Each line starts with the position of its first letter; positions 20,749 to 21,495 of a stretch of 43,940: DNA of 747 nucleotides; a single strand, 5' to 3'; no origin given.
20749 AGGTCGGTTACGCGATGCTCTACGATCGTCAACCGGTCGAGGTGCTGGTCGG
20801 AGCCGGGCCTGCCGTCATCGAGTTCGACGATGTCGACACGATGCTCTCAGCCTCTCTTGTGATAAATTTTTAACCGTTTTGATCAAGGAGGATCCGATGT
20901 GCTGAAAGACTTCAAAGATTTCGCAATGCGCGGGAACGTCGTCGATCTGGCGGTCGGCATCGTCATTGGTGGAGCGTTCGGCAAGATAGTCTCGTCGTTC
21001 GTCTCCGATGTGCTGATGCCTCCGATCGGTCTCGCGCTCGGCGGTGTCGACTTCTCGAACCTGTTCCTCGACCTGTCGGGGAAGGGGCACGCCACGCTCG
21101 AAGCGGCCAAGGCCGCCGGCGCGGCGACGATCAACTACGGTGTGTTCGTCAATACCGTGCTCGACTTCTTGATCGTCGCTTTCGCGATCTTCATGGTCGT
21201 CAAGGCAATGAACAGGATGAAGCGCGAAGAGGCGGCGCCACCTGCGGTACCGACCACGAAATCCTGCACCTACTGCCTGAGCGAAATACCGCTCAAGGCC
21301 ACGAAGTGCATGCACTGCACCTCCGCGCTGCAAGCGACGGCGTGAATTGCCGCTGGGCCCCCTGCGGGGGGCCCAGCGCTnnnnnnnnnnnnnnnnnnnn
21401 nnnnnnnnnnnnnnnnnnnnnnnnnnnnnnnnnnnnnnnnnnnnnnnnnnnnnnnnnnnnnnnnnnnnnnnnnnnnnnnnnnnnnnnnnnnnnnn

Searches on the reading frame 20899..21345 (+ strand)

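Call 4: search_protein_families(library=pfam, proteins=[window:20899-21345:+], max_evalue=0.01)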
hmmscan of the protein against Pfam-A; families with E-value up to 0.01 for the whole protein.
window:20899-21345:+ (148 aa): 1 family
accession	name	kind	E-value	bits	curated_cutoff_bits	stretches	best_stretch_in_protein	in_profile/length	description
PF01741.23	MscL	-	3.8e-45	153.6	27.4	1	1-130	1-118/123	Large-conductance mechanosensitive channel, MscL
